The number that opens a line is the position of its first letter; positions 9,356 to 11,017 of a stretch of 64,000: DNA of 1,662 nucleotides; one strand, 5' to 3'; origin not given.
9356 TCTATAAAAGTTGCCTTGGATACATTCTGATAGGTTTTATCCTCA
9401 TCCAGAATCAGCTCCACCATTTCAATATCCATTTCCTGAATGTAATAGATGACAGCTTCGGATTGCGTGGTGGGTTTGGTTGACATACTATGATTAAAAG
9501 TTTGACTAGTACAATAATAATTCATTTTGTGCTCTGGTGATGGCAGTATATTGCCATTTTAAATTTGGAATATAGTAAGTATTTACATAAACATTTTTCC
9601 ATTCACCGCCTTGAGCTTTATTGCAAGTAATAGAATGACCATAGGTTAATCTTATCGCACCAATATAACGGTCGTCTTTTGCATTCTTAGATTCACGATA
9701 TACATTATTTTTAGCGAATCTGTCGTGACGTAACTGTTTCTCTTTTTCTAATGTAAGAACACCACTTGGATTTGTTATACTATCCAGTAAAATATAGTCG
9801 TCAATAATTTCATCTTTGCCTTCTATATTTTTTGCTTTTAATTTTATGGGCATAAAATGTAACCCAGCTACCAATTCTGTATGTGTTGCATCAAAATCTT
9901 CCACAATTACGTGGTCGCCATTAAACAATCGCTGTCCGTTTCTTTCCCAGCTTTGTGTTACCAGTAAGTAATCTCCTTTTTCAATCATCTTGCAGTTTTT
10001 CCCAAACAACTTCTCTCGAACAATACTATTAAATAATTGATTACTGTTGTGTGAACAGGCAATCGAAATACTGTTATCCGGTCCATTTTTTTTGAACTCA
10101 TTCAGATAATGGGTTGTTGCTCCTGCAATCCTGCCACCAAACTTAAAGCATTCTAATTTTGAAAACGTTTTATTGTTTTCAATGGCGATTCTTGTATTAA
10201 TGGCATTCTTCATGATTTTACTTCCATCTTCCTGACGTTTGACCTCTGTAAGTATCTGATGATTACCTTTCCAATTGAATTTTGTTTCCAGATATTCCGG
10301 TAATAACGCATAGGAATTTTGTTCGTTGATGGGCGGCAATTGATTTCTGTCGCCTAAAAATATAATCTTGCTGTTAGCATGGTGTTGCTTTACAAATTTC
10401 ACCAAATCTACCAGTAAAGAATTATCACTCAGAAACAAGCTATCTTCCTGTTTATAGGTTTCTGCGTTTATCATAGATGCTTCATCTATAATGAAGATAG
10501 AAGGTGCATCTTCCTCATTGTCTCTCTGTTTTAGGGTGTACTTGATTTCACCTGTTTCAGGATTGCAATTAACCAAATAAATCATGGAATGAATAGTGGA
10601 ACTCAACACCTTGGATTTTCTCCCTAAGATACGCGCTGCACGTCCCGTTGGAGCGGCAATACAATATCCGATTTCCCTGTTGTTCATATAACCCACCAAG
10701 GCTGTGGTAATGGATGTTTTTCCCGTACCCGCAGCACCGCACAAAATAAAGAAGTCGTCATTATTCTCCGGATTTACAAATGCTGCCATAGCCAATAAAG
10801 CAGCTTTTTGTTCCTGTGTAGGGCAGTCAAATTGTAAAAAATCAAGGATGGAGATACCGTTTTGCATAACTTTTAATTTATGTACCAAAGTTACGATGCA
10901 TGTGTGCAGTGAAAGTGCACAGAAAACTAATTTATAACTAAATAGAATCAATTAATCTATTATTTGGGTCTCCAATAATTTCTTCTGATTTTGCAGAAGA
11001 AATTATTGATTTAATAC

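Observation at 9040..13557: Accessory islet: SF1B helicase plus Cys/His-rich small protein, divergent from a WYL-domain regulator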

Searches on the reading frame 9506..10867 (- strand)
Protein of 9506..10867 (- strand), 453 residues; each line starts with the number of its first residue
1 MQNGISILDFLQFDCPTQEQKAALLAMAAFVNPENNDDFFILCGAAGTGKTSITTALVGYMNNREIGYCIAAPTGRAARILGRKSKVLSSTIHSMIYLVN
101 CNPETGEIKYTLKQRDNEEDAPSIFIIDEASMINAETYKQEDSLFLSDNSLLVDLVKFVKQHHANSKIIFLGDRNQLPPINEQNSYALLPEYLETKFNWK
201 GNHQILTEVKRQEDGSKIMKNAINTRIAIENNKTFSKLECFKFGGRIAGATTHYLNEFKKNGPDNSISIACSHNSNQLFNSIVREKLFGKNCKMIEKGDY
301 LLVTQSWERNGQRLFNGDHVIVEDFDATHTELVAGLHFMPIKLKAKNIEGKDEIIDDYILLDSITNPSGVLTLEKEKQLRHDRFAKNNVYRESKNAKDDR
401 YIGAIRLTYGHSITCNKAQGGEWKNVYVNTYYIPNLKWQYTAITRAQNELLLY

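Call 5: search_protein_families(library=pfam, proteins=[window:9506-10867:-], max_evalue=0.01)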
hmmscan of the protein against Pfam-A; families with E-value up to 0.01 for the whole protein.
window:9506-10867:- (453 aa): 10 families
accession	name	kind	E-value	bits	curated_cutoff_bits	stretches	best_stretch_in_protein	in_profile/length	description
PF13604.12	AAA_30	-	9.5e-19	68.3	27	1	34-221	15-164/191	AAA domain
PF13245.12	AAA_19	-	2.6e-18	66.9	25.1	1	31-180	5-132/134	AAA domain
PF05970.20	PIF1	-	1.9e-11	44.4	25.9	1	17-216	3-193/223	PIF1-like helicase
PF13538.12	UvrD_C_2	-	7.8e-10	38.9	27.4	1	410-453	2-52/52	UvrD-like helicase C-terminal domain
PF01443.25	Viral_helicase1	-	0.00015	22.1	21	0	117-200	37-122/228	Viral superfamily 1 RNA helicase core domain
PF04851.21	ResIII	-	0.0007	20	22.5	0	17-63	5-49/164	Type III restriction enzyme, res subunit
PF00004.35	AAA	-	0.0012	19.8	21.2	1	41-172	2-106/131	ATPase family associated with various cellular activities (AAA)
PF13401.12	AAA_22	-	0.0013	19.5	27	1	37-174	5-124/130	AAA domain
PF13086.12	AAA_11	-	0.0014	18.9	27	0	33-71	13-45/257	AAA domain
PF05127.21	NAT10_TcmA_helicase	-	0.0049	17.2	22.7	1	42-139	2-107/176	RNA cytidine acetyltransferase NAT10/TcmA, helicase domain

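Call 6: search_protein_families(library=padloc, proteins=[window:9506-10867:-], max_evalue=0.01)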
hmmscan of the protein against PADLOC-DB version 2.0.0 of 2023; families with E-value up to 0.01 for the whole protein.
window:9506-10867:- (453 aa): 16 families
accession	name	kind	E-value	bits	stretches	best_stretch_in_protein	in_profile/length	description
PDLC04475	PDC-M16A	-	2.4e-92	308.6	1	7-451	3-482/721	-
PDLC04476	PDC-M16A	-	5.6e-87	290.7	1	17-452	6-471/691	-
PDLC04472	PDC-M16A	-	1.1e-85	286.7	1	4-452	208-697/930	-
PDLC04474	PDC-M16A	-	1.5e-37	127.6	2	17-300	217-498/917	-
PDLC05066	PDC-S68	-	8.7e-27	91.5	1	36-213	592-752/1202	-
PDLC01734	typeIV_RecD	-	5.9e-24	82.3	2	40-198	357-494/763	RecD_0_IVD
PDLC05064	PDC-S68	-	1.5e-21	73.9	1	37-222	700-866/1273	-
PDLC05065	PDC-S68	-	1.2e-20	71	1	36-214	619-783/1221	-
PDLC04469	PDC-M16A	-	1.8e-19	67.5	2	24-317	223-510/892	-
PDLC01148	RecD_like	-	5.8e-17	59.2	1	31-224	322-483/719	RecD/Tra ATPase fused to N-terminal HHH domain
PDLC04470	PDC-M16A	-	1.8e-16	57.5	1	17-452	213-677/895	-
PDLC04471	PDC-M16A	-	2.8e-08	31.1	1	36-290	21-274/687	-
PDLC04473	PDC-M16A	-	3.1e-05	20.4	1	18-177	18-185/735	-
PDLC03920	MkoA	-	0.00031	17.1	0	167-210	817-852/1112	-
PDLC04176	HEC-01A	-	0.00049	17.6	1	34-164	20-150/371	-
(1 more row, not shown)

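Call 7: search_protein_families(library=ncbifam, proteins=[window:9506-10867:-], max_evalue=0.01)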
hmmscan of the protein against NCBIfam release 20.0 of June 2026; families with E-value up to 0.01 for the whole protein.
window:9506-10867:- (453 aa): 7 families
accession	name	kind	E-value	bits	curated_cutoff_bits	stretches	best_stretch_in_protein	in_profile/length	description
TIGR01448.2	helicase_RecD2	equivalog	1.9e-28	99.1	500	1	36-333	330-619/713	SF1B family DNA helicase RecD2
TIGR01447.1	recD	equivalog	8.8e-18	64.2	310.15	1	31-256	157-379/597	exodeoxyribonuclease V subunit alpha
TIGR02768.1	TraA_Ti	equivalog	1.5e-09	36.7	590.45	1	35-322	373-623/751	Ti-type conjugative transfer relaxase TraA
NF008127.0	PRK10875.1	equivalog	2e-07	30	671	1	40-200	174-331/619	exodeoxyribonuclease V subunit alpha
TIGR02760.1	TraI_TIGR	equivalog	8e-06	23.6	929.85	1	17-239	1021-1207/1960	conjugative transfer relaxase/helicase TraI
TIGR00376.1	TIGR00376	hypoth_equivalog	0.0025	16.3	348.9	0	87-183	306-405/639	IGHMBP2 family helicase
NF041296.1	RNAactase_tcmA_Halo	equivalog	0.0068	14.4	700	0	14-137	195-324/746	tRNA(Met) cytidine acetyltransferase TmcA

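Call 8: search_solved_structures(query=window:9506-10867:-, max_evalue=0.001)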
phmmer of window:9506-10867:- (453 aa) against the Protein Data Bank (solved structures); distinct sequences matched with E-value up to 0.001: 3.
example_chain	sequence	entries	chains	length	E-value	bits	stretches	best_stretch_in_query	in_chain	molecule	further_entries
9kwf_B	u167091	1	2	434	8.8e-10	41.3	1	17-223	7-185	Putative deoxyribonuclease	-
3upu_A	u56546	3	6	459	1.8e-08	37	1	11-139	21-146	ATP-dependent DNA helicase dda | Dda helicase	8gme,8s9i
3e1s_A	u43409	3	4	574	4.2e-08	35.8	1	36-133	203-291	Exodeoxyribonuclease V, subunit RecD | Exodeoxyribonuclease V, subunit RecD, putative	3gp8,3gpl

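Call 23: find_homologous_proteins(query=window:9506-10867:-, max_evalue=1e-30)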
Query window:9506-10867:- (453 aa): 2964 proteins with E <= 1e-30 among 8000 candidates; the best 120 are listed.
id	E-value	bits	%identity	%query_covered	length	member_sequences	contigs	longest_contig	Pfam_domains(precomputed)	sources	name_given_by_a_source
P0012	1.4e-290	982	94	100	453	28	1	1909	PF13538.13,PF05970.21,PF01443.25,PF13604.13,PF13245.13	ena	-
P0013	4.0e-268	908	87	100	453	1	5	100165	PF13538.13,PF05970.21,PF13604.13,PF13245.13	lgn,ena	-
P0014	1.1e-264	896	85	100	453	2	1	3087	PF13538.13,PF05970.21,PF13604.13,PF13245.13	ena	-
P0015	2.0e-262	889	85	100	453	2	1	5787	PF13538.13,PF05970.21,PF13604.13,PF13245.13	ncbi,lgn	-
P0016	1.1e-261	886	85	100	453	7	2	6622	PF13538.13,PF05970.21,PF13604.13,PF13245.13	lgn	-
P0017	3.4e-261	885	84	100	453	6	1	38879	PF13538.13,PF05970.21,PF13604.13,PF13245.13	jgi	jgi:exodeoxyribonuclease-5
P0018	4.8e-253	858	81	100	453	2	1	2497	PF13538.13,PF05970.21,PF13604.13,PF13245.13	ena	-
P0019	1.3e-243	827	78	100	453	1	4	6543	PF13538.13,PF05970.21,PF13604.13,PF13245.13,PF00004.36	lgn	-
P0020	2.1e-223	760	72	100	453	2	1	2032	PF13538.13,PF05970.21,PF13604.13,PF13245.13,PF00004.36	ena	-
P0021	3.6e-212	723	69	100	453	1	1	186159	PF13538.13,PF13086.13,PF05970.21,PF13604.13,PF13245.13,PF00004.36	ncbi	ncbi:MAG: AAA family ATPase [Chitinophagales bacterium]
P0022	4.5e-189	647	62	100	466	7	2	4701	PF13538.13,PF05970.21,PF13604.13,PF13245.13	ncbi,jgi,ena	jgi:exodeoxyribonuclease-5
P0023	1.4e-184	632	61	100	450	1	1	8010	PF13538.13,PF13086.13,PF05970.21,PF13604.13,PF13245.13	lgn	-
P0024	4.2e-184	631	62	99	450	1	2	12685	PF13538.13,PF05970.21,PF13604.13,PF13245.13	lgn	-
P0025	2.6e-181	621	60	100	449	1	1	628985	PF13538.13,PF13086.13,PF05970.21,PF13604.13,PF13245.13,PF00004.36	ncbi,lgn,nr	ncbi:MAG: AAA family ATPase [Bacteroidetes bacterium]|nr:AAA family ATPase [Bacteroidota bacterium]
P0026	3.9e-176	604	60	100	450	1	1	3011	PF13538.13,PF05970.21,PF13604.13,PF13245.13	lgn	-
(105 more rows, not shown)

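Call 26: find_related_loci(query=A3, collection=genome_contigs, flank=10000)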
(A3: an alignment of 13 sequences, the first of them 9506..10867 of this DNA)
Query A3 (453 aa) in genome_contigs; peptide patterns used: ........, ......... (x = any residue, [..] = any of these).
111 stretches matched a pattern; 53 encode a relative of the query (tblastn E <= 1e-3); 52 distinct loci.
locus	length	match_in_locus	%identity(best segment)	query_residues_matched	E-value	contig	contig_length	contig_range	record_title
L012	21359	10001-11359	69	1-453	0e+0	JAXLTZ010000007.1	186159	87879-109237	MAG: Chitinophagales bacterium isolate STL-BAC17 C2.102.fa-7, whole genome shotgun sequence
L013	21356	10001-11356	60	2-453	0e+0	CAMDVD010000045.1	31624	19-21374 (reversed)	MAG: Chitinophaga pinensis isolate MaE-04nov19-174 genome assembly, contig: MaE-04nov19-C1548, whole genome shotgun sequ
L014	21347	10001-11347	60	1-453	0e+0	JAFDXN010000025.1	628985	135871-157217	MAG: Bacteroidetes bacterium isolate SZAS-26 CK_MAG-111__25__length-628985, whole genome shotgun sequence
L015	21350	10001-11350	59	1-453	0e+0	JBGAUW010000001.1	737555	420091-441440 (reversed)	MAG: Chitinophagales bacterium isolate MAG_MBR_H10.09 MBRH10-9_opera_contig_31, whole genome shotgun sequence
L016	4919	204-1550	59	1-453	0e+0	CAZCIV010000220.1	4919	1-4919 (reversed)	MAG TPA_asm: uncultured Flavobacterium sp. isolate binchicken_co263_82 genome assembly, contig: NODE_20282_length_4919_c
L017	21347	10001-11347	58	1-453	4e-177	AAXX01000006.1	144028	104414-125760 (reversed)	Flavobacteria bacterium BAL38 1101699887725, whole genome shotgun sequence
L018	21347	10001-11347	59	1-453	2e-176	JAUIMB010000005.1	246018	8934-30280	MAG: Bacteroidia bacterium isolate Co_bin.74 NODE_508_length_246018_cov_2.046492, whole genome shotgun sequence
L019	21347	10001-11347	57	1-453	6e-175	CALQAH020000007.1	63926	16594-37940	MAG: Rhizobium sp. Q54 isolate HRS-HS13-bin-2 genome assembly, contig: HRSG-H13-C516, whole genome shotgun sequence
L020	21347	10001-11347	59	1-453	2e-174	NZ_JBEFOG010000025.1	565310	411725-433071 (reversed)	Winogradskyella sp. Asnod2-B02-A 12885S00025.1, whole genome shotgun sequence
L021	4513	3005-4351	57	1-453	6e-180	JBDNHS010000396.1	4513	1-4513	MAG: Candidatus Kapaibacterium sp. isolate concoct.33.ELB k141_914260, whole genome shotgun sequence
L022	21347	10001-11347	59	1-453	3e-174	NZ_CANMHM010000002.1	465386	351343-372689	Uncultured Polaribacter sp. isolate 3-1089-G.fasta NODE_2, whole genome shotgun sequence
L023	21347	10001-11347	58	1-453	9e-174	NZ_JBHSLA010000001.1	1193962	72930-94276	Bizionia hallyeonensis strain CCUG 62110 spades_K_17_127_1, whole genome shotgun sequence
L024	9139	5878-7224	57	1-453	2e-173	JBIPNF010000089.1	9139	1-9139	MAG: Flavobacterium sp. isolate ME2018-04-20_3300034022_group8_bin104 Rohwer_bin910_scaffold_5871_c1, whole genome shotg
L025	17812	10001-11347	58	1-453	2e-173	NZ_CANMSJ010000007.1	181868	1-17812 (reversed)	Uncultured Lacinutrix sp. isolate 2-990-J.fasta NODE_7, whole genome shotgun sequence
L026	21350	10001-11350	59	1-453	0e+0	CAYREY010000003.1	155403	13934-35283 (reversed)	MAG TPA_asm: uncultured Chitinophaga sp. isolate SRP285395_co1_464 genome assembly, contig: NODE_67_length_155403_cov_21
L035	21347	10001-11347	53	1-453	6e-160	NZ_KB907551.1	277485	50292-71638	Eudoraea adriatica DSM 19308 G504DRAFT_scaffold00006.6, whole genome shotgun sequence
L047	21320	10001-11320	50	6-450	8e-142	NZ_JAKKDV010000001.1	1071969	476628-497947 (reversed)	Flaviramulus multivorans strain M-M16 s_multi-1_1, whole genome shotgun sequence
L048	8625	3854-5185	49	2-450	1e-141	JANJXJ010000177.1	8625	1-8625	MAG: Lentimicrobium sp. isolate RS341_metabat.bin.32 RS341_k141_5713, whole genome shotgun sequence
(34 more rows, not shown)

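Call 39: find_encoding_contigs(protein=P0013, flank=10000, max_places=3)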
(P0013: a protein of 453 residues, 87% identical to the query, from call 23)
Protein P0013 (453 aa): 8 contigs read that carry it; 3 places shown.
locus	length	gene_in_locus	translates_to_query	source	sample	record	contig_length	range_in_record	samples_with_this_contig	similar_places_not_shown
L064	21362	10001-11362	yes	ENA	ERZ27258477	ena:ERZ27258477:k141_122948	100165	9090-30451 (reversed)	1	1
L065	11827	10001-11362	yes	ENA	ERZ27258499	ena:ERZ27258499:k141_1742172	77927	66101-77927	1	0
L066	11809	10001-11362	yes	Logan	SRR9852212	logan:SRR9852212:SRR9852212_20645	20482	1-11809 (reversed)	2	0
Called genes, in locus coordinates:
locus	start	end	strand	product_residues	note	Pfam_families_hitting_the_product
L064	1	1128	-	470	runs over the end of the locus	-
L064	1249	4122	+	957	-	PF24595:DUF7619, PF18962:Por_Secre_tail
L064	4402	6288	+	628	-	PF16655:PhoD_N, PF16656:Pur_ac_phosph_N (weak), PF09423:PhoD, PF18962:Por_Secre_tail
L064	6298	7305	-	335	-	PF13280:WYL, PF25583:WCX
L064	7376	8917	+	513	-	PF13175:AAA_15, PF13304:AAA_21, PF12476:DUF3696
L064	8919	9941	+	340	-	-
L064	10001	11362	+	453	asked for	PF05970:PIF1, PF13245:AAA_19, PF13604:AAA_30, PF13538:UvrD_C_2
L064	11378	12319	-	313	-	PF00535:Glycos_transf_2, PF10111:Glyco_tranf_2_2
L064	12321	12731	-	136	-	-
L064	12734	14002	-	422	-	PF01979:Amidohydro_1 (weak), PF12890:DHOase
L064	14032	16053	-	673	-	PF07584:BatA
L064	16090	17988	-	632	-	PF13522:GATase_6 (faint), PF13537:GATase_7 (faint)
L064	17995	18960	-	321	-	PF00493:MCM (faint), PF20030:bpMoxR, PF00004:AAA (weak), PF07726:AAA_3, PF07728:AAA_5, PF17863:AAA_lid_2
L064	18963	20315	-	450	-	PF09312:SurA_N (faint), PF13145:Rotamase_2 (weak), PF13616:Rotamase_3, PF00639:Rotamase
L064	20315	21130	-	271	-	-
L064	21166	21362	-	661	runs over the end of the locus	PF13616:Rotamase_3, PF00639:Rotamase, PF13145:Rotamase_2 (weak), PF00639:Rotamase, PF13616:Rotamase_3, PF13145:Rotamase_2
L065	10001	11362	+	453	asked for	PF05970:PIF1, PF13245:AAA_19, PF13604:AAA_30, PF13538:UvrD_C_2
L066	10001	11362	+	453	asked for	PF05970:PIF1, PF13245:AAA_19, PF13604:AAA_30, PF13538:UvrD_C_2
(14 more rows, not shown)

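Call 40: find_encoding_contigs(protein=P0017, flank=10000, max_places=2)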
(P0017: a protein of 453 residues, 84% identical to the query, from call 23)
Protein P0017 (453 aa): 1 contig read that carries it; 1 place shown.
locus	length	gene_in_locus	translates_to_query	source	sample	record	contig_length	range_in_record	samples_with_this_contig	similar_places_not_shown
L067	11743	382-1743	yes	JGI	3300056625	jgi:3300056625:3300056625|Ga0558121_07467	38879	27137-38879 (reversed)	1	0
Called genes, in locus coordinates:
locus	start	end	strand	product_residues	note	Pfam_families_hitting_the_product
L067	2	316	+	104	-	PF11325:DUF3127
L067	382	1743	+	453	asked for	PF05970:PIF1, PF13245:AAA_19, PF13604:AAA_30, PF13538:UvrD_C_2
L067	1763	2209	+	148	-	-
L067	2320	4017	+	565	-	-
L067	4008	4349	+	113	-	PF01431:Peptidase_M13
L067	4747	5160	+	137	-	-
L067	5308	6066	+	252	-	PF01565:FAD_binding_4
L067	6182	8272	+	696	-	PF02913:FAD-oxidase_C, PF13183:Fer4_8, PF13534:Fer4_17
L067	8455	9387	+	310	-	PF10340:Say1_Mug180, PF20434:BD-FAE, PF07859:Abhydrolase_3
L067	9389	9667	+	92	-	-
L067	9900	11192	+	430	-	PF01053:Cys_Met_Meta_PP, PF00155:Aminotran_1_2, PF01041:DegT_DnrJ_EryC1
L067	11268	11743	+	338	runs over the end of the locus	PF00561:Abhydrolase_1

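Call 61: search_protein_families(library=pfam, proteins=[L064:7376-8917:+, L064:8919-9941:+, L035:8980-9939:+, L048:2924-3775:+, L047:7519-9231:+, L017:11404-12384:+, L020:9133-9927:+, L017:12554-13633:+, L015:1451-3655:-, L015:6212-8602:-], max_evalue=0.01)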
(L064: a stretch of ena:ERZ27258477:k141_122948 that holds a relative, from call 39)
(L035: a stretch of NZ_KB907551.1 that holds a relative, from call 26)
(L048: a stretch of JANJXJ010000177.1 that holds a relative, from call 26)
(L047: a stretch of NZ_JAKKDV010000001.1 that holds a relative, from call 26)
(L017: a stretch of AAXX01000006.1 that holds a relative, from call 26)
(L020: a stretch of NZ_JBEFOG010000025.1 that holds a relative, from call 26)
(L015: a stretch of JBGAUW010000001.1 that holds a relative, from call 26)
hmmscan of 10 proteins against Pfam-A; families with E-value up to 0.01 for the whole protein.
L064:7376-8917:+ (513 aa): 6 families
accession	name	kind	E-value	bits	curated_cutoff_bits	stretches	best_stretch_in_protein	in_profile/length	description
PF13175.12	AAA_15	-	9.3e-22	78.6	32.1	1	9-439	8-374/374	AAA ATPase domain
PF13304.12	AAA_21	-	7.1e-14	53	27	2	381-439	249-303/304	AAA domain, putative AbiEii toxin, Type IV TA system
PF12476.13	DUF3696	-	5.2e-10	39.8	22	1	451-505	1-51/52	Protein of unknown function (DUF3696)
PF02463.25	SMC_N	-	0.00017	21.5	40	1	7-47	5-48/220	RecF/RecN/SMC N terminal domain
PF11398.14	DUF2813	-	0.0017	18.2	21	0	395-463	285-349/372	Protein of unknown function (DUF2813)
PF13476.12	AAA_23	-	0.0063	17.6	27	0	9-285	4-155/201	AAA domain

L064:8919-9941:+ (340 aa): 0 families

L035:8980-9939:+ (319 aa): 0 families

L048:2924-3775:+ (283 aa): 0 families

L047:7519-9231:+ (570 aa): 4 families
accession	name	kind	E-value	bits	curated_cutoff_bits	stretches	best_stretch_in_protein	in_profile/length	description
PF05729.18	NACHT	-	5.4e-08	33.3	26.7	1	264-411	3-162/167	NACHT domain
PF13401.12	AAA_22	-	0.0039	18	27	0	264-324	8-62/130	AAA domain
PF03592.21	Terminase_2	-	0.0051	17.9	26.1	1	9-125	46-138/141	Terminase small subunit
PF24406.1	nSTAND_NTPase4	-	0.0077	16.7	27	0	520-560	17-58/58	Novel STAND NTPase 4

L017:11404-12384:+ (326 aa): 5 families
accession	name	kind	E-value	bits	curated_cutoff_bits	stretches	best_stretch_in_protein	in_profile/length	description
PF03796.21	DnaB_C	-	2.3e-67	227.5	27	1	31-289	2-254/255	DnaB-like helicase C terminal domain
PF06745.19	ATPase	-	1.8e-12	47.5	26.6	1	31-207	1-166/231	KaiC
PF13481.12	AAA_25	-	8.5e-07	29.2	27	1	45-204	30-189/195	AAA domain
PF07088.17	GvpD_P-loop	-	0.00065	20.1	24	1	46-108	8-70/189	GvpD gas vesicle protein, P-loop domain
PF13401.12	AAA_22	-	0.0037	18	27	0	50-175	7-97/130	AAA domain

L020:9133-9927:+ (264 aa): 0 families

L017:12554-13633:+ (359 aa): 1 family
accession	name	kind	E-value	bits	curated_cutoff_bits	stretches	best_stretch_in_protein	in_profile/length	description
PF00078.32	RVT_1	-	1.1e-17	64.8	29.6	1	72-273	1-203/205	Reverse transcriptase (RNA-dependent DNA polymerase)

L015:1451-3655:- (734 aa): 13 families
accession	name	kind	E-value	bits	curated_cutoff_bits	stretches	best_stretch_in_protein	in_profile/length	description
PF22721.1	TBP-TOTE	-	2e-31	107.8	27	2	648-719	2-73/78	TATA-binding-like protein domain of the TOTE conflict systems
PF13604.12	AAA_30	-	4.9e-24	85.6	27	1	12-137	2-102/191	AAA domain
PF13245.12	AAA_19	-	1e-23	84.4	25.1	1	31-136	11-103/134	AAA domain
PF13538.12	UvrD_C_2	-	7.1e-14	51.9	27.4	2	421-443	1-23/52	UvrD-like helicase C-terminal domain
PF05970.20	PIF1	-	1.6e-09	38.1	25.9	1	12-190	2-162/223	PIF1-like helicase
PF13086.12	AAA_11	-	0.00016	22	27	0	168-183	238-253/257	AAA domain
PF13401.12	AAA_22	-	0.00038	21.2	27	1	33-180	7-126/130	AAA domain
PF25199.1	nSTAND_NTPase5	-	0.0008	19.7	34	1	24-50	34-60/145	Novel STAND NTPase 5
PF04851.21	ResIII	-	0.00088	19.7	22.5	1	10-77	2-71/164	Type III restriction enzyme, res subunit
PF18335.7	SH3_13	-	0.0016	18.7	41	1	297-327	26-56/65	ATP-dependent RecD-like DNA helicase SH3 domain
PF24883.2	NPHP3_N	-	0.0036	17.9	24.8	1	29-63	20-54/164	Nephrocystin 3, N-terminal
PF01443.25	Viral_helicase1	-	0.0036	17.6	21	0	36-70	3-36/228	Viral superfamily 1 RNA helicase core domain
PF09848.15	SLFN-g3_helicase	-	0.0038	17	24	0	32-162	2-116/354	Schlafen group 3, DNA/RNA helicase domain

L015:6212-8602:- (796 aa): 2 families
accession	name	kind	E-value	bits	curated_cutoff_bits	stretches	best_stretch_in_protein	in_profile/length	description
PF22561.2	HisKin-conflict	-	9.8e-63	213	27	1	493-795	2-303/303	Histidine Kinase domain observed in conflict contexts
PF00078.32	RVT_1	-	2.5e-20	73.5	29.6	1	66-272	1-192/205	Reverse transcriptase (RNA-dependent DNA polymerase)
